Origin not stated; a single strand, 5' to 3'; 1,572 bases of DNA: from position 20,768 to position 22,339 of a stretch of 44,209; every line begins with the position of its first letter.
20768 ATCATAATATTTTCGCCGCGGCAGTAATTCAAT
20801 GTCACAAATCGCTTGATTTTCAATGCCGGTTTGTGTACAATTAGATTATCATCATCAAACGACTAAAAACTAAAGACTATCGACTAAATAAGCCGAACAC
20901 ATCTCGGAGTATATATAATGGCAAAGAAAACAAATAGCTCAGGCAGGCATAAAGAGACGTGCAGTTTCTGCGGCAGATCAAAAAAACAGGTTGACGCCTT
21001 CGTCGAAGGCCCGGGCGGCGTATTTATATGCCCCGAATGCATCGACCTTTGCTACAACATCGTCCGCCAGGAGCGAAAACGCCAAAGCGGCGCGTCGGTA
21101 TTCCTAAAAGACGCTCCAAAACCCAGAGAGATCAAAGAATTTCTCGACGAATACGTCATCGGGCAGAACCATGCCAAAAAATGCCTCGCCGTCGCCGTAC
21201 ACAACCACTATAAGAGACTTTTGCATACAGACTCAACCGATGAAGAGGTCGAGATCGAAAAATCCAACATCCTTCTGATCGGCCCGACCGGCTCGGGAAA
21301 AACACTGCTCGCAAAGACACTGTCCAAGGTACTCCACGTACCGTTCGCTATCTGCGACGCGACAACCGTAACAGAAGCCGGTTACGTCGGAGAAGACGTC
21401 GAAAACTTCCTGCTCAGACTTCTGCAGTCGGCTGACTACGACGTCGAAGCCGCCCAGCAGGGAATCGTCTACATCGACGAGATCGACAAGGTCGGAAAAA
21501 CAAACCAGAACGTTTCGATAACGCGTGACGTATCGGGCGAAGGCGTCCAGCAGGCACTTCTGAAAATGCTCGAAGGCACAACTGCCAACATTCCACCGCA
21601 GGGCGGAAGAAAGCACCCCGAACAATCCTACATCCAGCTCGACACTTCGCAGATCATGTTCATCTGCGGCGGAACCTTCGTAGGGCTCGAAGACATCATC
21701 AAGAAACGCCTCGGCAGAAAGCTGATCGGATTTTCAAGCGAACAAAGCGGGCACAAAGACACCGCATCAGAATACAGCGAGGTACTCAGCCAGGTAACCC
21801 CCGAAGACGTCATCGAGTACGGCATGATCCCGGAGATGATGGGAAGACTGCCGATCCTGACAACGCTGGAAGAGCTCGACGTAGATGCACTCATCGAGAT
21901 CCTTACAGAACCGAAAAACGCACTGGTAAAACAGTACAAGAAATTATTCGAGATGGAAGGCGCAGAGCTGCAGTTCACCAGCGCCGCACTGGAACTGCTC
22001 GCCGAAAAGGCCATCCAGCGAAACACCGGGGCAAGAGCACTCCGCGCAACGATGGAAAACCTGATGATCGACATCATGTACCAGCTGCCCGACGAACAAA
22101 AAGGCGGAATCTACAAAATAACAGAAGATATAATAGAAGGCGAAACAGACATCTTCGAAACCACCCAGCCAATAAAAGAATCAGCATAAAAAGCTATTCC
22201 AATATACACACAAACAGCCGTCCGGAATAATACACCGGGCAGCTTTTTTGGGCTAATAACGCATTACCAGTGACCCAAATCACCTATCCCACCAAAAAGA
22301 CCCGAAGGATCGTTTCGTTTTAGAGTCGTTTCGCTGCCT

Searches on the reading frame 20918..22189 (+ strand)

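Call 63: search_protein_families(library=pfam, proteins=[window:20918-22189:+], max_evalue=0.001)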
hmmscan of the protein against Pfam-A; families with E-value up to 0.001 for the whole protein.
window:20918-22189:+ (423 aa): 12 families
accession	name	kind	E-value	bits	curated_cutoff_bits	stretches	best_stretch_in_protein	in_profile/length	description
PF07724.20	AAA_2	-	1.1e-29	104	27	1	114-313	2-165/166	AAA domain (Cdc48 subfamily)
PF06689.19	zf-C4_ClpX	-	9.8e-17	61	27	1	14-50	2-38/39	ClpX C4-type zinc finger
PF00004.35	AAA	-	1.1e-14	55.4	21.2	1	118-252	1-108/131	ATPase family associated with various cellular activities (AAA)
PF10431.15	ClpB_D2-small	-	4.7e-10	39.8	21.9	1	320-390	1-67/81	C-terminal, D2-small domain, of ClpB protein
PF01078.27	Mg_chelatase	-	1.2e-05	25.3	20.3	0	116-139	23-46/207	Magnesium chelatase, subunit ChlI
PF00493.29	MCM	-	1.5e-05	24.6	23.3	1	72-198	18-139/224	MCM P-loop domain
PF07728.20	AAA_5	-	2.1e-05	25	22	1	117-197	1-83/139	AAA domain (dynein-related subfamily)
PF14532.12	Sigma54_activ_2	-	3.1e-05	24.7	25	1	109-198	15-87/138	Sigma-54 interaction domain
PF13401.12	AAA_22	-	0.00014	22.6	27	0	115-166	5-59/130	AAA domain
PF05496.18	RuvB_N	-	0.00019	21.6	27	1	75-194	5-98/159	Holliday junction DNA helicase RuvB P-loop domain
PF00158.32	Sigma54_activat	-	0.0002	21.5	20.2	0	109-137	16-44/168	Sigma-54 interaction domain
PF13173.12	AAA_14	-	0.00037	21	27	1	117-204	4-86/129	AAA domain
